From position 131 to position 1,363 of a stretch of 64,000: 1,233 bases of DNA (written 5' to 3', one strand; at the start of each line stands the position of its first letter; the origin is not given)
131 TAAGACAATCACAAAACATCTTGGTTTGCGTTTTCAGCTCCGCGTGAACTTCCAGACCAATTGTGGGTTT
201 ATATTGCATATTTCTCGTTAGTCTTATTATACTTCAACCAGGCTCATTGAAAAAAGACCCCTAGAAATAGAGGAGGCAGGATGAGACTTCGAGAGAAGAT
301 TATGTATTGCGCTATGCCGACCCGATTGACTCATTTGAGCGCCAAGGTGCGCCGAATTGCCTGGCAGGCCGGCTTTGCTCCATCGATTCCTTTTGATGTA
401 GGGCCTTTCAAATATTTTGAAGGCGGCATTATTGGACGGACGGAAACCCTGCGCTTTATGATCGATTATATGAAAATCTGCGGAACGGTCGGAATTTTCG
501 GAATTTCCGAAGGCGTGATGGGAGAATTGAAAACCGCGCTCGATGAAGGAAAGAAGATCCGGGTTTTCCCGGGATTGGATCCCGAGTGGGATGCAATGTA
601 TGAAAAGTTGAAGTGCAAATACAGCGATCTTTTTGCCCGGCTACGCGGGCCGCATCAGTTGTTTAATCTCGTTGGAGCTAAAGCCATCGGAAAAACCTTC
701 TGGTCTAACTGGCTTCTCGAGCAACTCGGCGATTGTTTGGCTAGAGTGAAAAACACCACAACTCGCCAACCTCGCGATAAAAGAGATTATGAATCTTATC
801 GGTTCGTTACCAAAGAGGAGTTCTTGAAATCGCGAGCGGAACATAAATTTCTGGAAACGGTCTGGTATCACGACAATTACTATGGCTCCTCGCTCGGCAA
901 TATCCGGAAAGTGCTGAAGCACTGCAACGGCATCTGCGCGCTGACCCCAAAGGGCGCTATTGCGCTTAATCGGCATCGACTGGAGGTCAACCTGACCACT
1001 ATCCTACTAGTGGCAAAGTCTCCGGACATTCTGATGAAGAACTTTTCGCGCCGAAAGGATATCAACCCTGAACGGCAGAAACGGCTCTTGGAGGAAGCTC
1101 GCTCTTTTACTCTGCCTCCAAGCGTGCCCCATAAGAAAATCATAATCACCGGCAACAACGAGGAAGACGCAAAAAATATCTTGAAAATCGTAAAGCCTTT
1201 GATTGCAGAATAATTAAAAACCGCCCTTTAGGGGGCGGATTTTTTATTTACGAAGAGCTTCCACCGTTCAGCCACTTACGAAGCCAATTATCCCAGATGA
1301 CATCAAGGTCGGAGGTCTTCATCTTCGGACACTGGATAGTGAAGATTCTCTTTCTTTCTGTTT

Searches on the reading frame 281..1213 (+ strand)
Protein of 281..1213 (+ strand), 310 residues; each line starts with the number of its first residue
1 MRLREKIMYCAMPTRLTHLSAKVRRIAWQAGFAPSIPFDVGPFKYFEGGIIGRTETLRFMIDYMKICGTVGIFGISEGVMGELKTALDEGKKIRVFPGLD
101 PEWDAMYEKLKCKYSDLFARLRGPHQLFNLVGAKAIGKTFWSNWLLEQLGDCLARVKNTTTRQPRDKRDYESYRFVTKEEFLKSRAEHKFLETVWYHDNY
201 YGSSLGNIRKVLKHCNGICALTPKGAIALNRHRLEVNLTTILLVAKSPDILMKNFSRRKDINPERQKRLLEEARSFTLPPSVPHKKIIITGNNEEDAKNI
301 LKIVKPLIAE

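Call 62: find_encoding_contigs(protein=window:281-1213:+, flank=10000, max_places=3)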
Protein window:281-1213:+ (310 aa): 1 contig read that carries it; 1 place shown.
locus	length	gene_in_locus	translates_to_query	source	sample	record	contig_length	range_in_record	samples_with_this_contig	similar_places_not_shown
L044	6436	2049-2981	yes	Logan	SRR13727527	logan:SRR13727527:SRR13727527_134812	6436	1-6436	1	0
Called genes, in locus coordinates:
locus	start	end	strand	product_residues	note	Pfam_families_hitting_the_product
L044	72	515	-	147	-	-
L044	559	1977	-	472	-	PF02934:GatB_N, PF02637:GatB_Yqey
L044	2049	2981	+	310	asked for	PF00625:Guanylate_kin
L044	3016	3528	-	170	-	-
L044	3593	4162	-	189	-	PF00383:dCMP_cyt_deam_1, PF14437:MafB19-deam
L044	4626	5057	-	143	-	PF03946:Ribosomal_L11_N, PF00298:Ribosomal_L11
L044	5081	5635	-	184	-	PF02357:NusG, PF00467:KOW (weak)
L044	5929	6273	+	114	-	-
